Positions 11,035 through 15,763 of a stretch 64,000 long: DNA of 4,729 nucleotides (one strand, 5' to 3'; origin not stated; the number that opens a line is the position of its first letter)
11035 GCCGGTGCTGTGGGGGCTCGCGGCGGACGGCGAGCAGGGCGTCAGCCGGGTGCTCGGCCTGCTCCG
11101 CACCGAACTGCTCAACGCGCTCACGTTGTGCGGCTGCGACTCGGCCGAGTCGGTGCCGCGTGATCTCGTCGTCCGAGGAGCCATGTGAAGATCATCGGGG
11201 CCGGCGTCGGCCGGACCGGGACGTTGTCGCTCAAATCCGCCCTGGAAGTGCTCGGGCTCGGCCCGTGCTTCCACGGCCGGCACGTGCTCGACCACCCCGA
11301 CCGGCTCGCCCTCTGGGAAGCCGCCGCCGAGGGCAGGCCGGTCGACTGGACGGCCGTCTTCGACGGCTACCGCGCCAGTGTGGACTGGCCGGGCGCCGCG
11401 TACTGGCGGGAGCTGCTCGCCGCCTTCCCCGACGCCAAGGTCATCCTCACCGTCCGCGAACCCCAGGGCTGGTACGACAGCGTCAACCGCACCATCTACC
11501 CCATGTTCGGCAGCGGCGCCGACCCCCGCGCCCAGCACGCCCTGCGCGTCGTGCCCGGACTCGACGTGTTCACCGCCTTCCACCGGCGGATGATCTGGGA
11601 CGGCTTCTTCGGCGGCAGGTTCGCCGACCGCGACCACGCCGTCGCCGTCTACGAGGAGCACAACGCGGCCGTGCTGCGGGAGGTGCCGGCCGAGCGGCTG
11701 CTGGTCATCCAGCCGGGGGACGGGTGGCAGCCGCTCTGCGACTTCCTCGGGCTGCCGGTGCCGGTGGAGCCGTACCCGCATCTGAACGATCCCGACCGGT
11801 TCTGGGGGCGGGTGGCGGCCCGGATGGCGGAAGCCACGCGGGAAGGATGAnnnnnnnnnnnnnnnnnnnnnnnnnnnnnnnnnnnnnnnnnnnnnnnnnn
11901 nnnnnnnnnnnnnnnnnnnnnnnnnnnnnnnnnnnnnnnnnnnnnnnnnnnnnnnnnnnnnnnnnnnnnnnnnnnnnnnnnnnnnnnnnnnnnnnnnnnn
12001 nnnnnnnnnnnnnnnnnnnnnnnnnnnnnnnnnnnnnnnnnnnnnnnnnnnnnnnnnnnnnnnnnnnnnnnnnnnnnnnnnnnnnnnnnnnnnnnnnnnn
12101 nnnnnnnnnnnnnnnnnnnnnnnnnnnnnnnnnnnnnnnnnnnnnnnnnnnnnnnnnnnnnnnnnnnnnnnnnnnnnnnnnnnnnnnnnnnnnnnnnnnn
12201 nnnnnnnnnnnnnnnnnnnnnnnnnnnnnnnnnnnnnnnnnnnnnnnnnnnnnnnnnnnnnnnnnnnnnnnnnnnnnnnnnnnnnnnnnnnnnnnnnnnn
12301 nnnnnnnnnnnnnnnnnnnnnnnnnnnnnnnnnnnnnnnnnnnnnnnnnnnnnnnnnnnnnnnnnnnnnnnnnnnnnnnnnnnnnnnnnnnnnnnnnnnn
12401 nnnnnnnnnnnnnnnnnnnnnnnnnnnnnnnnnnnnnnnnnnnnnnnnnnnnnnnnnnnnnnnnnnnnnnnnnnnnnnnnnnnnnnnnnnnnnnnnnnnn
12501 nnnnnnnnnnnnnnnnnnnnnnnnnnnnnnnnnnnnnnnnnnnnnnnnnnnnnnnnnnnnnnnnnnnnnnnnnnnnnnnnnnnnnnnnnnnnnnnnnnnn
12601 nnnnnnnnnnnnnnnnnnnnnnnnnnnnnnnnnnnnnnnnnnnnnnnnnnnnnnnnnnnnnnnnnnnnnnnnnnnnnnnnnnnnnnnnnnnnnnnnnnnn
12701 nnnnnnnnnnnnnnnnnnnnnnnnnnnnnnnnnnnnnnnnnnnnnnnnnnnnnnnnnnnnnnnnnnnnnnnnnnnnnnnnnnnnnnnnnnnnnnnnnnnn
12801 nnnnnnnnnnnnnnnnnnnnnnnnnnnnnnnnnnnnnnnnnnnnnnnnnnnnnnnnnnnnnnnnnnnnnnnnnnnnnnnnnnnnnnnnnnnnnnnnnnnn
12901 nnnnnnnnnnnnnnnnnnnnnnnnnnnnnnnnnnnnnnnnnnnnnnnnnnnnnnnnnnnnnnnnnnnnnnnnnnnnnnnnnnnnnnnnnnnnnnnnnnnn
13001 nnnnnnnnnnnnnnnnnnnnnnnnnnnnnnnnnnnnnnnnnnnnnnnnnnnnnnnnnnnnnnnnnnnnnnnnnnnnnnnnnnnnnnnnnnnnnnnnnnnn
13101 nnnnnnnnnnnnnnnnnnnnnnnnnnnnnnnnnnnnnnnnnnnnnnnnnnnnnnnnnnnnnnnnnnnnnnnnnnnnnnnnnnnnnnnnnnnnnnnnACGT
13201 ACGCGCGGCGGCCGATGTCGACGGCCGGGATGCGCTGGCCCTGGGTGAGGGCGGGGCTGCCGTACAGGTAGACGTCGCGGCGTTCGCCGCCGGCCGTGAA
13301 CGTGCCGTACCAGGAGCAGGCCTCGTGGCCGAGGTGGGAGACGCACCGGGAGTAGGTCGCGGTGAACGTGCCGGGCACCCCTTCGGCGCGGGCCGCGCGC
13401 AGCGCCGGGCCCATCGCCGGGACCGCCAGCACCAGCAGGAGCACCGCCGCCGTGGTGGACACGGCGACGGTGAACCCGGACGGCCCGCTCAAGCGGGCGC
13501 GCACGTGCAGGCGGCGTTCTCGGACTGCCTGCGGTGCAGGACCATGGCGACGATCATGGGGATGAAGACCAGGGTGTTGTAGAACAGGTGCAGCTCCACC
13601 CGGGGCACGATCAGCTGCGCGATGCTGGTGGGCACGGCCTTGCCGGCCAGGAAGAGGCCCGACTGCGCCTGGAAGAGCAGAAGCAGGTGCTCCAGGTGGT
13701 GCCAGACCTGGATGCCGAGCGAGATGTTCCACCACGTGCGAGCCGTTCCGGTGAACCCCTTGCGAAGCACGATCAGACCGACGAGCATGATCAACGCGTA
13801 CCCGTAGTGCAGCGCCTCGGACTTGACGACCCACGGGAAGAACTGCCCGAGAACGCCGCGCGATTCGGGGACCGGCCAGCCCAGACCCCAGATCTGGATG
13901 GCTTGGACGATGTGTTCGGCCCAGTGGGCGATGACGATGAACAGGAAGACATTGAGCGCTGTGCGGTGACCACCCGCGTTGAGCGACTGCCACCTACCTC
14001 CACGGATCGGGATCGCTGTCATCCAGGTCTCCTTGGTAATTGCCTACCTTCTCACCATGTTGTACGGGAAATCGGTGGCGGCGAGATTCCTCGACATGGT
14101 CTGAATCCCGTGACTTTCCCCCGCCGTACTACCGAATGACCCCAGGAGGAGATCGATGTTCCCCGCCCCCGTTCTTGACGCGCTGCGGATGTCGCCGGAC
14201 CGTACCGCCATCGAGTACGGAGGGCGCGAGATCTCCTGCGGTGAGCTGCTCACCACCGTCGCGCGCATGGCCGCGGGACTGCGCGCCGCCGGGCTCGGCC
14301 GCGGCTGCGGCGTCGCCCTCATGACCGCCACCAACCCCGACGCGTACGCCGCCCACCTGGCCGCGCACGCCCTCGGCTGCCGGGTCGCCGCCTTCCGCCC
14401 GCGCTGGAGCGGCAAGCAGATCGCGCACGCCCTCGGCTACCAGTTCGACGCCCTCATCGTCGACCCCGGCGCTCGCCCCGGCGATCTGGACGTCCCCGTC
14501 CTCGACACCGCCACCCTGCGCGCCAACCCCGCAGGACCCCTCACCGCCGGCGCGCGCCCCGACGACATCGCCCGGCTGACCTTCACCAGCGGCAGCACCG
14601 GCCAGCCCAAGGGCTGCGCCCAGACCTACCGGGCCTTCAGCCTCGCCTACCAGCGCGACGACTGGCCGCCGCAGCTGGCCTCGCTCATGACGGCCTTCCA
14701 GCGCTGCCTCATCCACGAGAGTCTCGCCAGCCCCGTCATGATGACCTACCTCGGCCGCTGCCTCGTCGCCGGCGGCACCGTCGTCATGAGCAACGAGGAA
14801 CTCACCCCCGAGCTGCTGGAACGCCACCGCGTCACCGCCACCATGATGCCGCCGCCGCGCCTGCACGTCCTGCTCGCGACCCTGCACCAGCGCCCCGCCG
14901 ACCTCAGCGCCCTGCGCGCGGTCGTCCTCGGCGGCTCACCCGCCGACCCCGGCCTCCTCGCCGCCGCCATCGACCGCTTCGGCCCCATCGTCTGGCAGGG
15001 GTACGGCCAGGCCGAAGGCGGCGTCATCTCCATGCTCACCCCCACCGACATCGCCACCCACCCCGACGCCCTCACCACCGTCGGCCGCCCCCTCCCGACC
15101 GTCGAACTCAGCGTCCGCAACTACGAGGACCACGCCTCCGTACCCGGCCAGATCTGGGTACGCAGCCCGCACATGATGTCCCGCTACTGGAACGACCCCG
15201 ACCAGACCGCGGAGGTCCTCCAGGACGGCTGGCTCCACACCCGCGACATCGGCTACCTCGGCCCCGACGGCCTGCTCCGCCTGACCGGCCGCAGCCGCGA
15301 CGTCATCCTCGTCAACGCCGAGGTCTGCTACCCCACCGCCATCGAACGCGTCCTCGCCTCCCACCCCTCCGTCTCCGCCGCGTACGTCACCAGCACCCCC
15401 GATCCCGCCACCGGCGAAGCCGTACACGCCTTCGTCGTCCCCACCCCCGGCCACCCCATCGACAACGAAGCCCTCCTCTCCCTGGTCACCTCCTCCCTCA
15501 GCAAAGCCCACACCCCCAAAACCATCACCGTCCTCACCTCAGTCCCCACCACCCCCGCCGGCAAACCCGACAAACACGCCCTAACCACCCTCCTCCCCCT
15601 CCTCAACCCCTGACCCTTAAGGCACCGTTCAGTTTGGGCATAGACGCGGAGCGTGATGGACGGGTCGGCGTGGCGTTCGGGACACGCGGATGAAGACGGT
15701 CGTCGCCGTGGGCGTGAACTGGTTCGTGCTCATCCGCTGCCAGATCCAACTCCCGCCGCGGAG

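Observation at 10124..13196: Overlapping operon: FMN alpha-hydroxy-acid oxidase, sulfotransferase and cytochrome P450, a cryptic tailoring cassette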

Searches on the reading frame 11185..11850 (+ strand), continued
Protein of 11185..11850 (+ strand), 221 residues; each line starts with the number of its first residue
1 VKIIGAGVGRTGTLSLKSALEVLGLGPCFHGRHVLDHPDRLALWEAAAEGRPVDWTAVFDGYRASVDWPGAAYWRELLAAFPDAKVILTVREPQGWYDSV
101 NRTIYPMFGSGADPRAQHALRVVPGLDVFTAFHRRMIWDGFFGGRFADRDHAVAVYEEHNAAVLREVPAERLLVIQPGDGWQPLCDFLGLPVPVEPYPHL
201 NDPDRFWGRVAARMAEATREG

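Call 78: find_encoding_contigs(protein=P0506, flank=7000, max_places=1)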
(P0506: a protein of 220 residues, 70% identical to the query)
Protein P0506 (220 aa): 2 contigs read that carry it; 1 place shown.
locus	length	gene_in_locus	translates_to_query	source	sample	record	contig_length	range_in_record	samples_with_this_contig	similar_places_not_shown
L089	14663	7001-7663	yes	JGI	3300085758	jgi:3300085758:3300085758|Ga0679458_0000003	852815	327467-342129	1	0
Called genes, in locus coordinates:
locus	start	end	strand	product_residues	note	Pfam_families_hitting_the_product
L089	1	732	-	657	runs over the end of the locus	PF01642:MM_CoA_mutase, PF02310:B12-binding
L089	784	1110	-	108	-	PF01740:STAS, PF13466:STAS_2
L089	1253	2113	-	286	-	PF02737:3HCDH_N, PF03446:NAD_binding_2 (faint), PF00725:3HCDH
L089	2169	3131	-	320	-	-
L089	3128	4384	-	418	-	-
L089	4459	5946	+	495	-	PF01266:DAO (faint), PF03486:HI0933_like (faint), PF05834:Lycopene_cycl (faint), PF07992:Pyr_redox_2, PF13450:NAD_binding_8 (weak), PF13738:Pyr_redox_3, PF01593:Amino_oxidase (weak), PF13434:Lys_Orn_oxgnase (weak), +1 more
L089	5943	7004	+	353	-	PF01070:FMN_dh, PF05690:ThiG (faint), PF03060:NMO (weak)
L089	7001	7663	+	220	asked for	PF17784:Sulfotransfer_4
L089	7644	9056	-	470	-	PF00501:AMP-binding, PF13193:AMP-binding_C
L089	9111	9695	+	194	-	PF01923:Cob_adeno_trans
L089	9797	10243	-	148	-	PF10739:DUF2550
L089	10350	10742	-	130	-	PF02823:ATP-synt_DE_N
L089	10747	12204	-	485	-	PF02874:ATP-synt_ab_N, PF00006:ATP-synt_ab, PF22919:ATP-synt_VA_C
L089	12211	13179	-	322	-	PF00231:ATP-synt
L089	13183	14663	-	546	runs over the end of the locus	PF02874:ATP-synt_ab_N, PF00006:ATP-synt_ab, PF00306:ATP-synt_ab_C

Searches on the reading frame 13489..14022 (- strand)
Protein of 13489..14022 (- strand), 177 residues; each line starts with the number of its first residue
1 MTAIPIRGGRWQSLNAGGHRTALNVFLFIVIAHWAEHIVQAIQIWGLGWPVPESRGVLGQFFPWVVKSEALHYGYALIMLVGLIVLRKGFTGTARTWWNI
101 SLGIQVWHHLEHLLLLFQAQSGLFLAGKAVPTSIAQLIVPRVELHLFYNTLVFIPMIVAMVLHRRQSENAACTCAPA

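Call 10: search_protein_families(library=pfam, proteins=[window:13489-14022:-], max_evalue=0.01)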
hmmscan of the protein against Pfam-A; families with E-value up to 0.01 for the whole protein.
window:13489-14022:- (177 aa): 0 families

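Call 11: search_protein_families(library=ncbifam, proteins=[window:13489-14022:-], max_evalue=0.01)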
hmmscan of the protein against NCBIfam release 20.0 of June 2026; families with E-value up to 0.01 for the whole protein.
window:13489-14022:- (177 aa): 0 families

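Call 74: find_homologous_proteins(query=window:13489-14022:-)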
Query window:13489-14022:- (177 aa): 4781 proteins with E <= 0.001 among 4817 candidates; the best 120 are listed.
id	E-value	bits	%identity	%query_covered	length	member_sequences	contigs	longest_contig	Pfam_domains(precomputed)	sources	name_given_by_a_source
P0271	3.5e-107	374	92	100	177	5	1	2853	-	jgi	jgi:hypothetical protein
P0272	7.1e-84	298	75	100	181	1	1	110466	-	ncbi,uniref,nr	ncbi:hypothetical protein [Spongiactinospora sp. TRM90649]|uniref:hypothetical protein n=1 Tax=Spong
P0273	9.9e-82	291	73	99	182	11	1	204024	-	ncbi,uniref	ncbi:hypothetical protein [Nonomuraea endophytica]|uniref:hypothetical protein n=1 Tax=Nonomuraea en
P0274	2.9e-81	290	74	100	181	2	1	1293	-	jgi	jgi:hypothetical protein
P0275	8.7e-81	288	75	98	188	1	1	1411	-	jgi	jgi:hypothetical protein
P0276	1.2e-80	288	72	99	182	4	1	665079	-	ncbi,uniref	ncbi:hypothetical protein [Spongiactinospora sp. 9N601]|uniref:hypothetical protein n=1 Tax=Spongiac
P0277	5.1e-80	286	73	96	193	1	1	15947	-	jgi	jgi:hypothetical protein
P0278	1.2e-79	284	74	95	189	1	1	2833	-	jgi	jgi:hypothetical protein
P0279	4.1e-79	283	76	93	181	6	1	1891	-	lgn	-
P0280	5.5e-79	282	71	97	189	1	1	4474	-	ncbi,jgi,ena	-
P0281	1.0e-78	281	73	99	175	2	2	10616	-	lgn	-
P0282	1.1e-78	281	76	93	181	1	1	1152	-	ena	-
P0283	3.0e-78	280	74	93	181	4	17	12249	-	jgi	jgi:hypothetical protein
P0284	4.1e-78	279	73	95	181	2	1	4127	-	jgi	jgi:hypothetical protein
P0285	4.4e-78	279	75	93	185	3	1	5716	-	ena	-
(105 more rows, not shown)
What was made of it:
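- Tried and rejected: It belongs to a very widespread actinobacterial family with 4781 hits (call 74).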

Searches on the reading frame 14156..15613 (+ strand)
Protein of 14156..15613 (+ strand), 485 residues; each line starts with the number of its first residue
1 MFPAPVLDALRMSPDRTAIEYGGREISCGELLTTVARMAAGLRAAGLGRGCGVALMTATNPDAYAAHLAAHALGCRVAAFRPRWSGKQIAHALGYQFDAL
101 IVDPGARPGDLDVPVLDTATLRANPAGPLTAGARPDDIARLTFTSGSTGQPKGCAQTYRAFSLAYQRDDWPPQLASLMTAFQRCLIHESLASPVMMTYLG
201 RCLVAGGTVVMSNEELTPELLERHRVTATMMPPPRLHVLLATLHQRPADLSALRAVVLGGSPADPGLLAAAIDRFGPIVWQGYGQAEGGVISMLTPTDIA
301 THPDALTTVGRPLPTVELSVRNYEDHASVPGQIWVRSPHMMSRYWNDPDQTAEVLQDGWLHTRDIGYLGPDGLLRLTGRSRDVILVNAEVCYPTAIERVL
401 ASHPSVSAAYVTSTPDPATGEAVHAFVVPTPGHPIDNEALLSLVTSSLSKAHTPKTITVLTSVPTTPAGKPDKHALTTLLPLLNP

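Call 10: search_protein_families(library=pfam, proteins=[window:14156-15613:+], max_evalue=0.01)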
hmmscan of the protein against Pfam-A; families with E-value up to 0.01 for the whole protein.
window:14156-15613:+ (485 aa): 2 families
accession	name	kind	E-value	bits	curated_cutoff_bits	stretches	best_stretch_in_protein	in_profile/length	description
PF00501.34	AMP-binding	-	2.6e-53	181.6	29.9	1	11-345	6-384/384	AMP-binding enzyme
PF13193.12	AMP-binding_C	-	4.8e-13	50.3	24.5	1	396-470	2-76/76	AMP-binding enzyme C-terminal domain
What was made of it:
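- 14156..15613 (+): Acyl/aryl-CoA (AMP-forming) ligase, member of the module. AMP-binding 3e-53 plus AMP-binding_C 5e-13 (call 10).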

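Call 11: search_protein_families(library=ncbifam, proteins=[window:14156-15613:+], max_evalue=0.01)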
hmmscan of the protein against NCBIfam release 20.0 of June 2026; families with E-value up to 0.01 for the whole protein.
window:14156-15613:+ (485 aa): 104 families (the best 25 are shown)
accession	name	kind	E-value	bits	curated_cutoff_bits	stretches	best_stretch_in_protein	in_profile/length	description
NF004837.0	PRK06187.1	subfamily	1.7e-74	251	476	2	123-476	157-518/531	long-chain-fatty-acid--CoA ligase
NF004838.1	PRK06188.1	equivalog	2.7e-57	194.3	875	1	126-477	161-520/524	fatty-acid--CoA ligase FadD8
NF002966.0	PRK03640.1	equivalog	1.2e-56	192.3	556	1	11-478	13-478/483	o-succinylbenzoate--CoA ligase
NF005801.1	PRK07656.1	equivalog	4.6e-55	187.2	657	2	131-476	159-499/500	FadD3 family acyl-CoA ligase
NF006182.0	PRK08316.1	subfamily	4.5e-52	177.2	663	2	129-473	164-510/523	fatty acyl-CoA synthetase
TIGR01923.1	menE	equivalog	3e-51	174.7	330.15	1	30-473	4-439/442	o-succinylbenzoate--CoA ligase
NF052580.1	Str24CoAsynCasG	equivalog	7e-51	173.2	750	1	23-470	63-540/548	steroid-24-oyl-CoA synthetase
NF004114.0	PRK05605.1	equivalog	1.6e-46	158.8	766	2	133-470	218-559/575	long-chain-fatty-acid--CoA ligase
NF004822.0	PRK06178.1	equivalog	7.1e-46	156.9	782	3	307-480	391-567/571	acyl-CoA synthetase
NF004797.0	PRK06145.1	equivalog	3e-45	154.5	850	1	11-476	13-491/499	acyl-CoA synthetase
NF006572.0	PRK09088.1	equivalog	1.1e-44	153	696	1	11-478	12-485/491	acyl-CoA synthetase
NF009071.0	PRK12406.1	subfamily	2.3e-43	148.4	701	1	137-474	154-496/510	acyl-CoA synthetase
NF009233.0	PRK12583.1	subfamily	1.1e-42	146.2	832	1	133-476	198-546/558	fatty acid CoA ligase family protein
NF005676.0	PRK07470.1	equivalog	7.5e-42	143.6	774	1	135-478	175-527/544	acyl-CoA synthetase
NF005714.0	PRK07529.1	subfamily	9.8e-42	143.1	632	2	132-477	212-573/640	acyl-CoA synthetase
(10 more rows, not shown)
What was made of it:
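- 14156..15613 (+): Nearest to fatty-acid-CoA ligase models but below all cut-offs (call 11).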
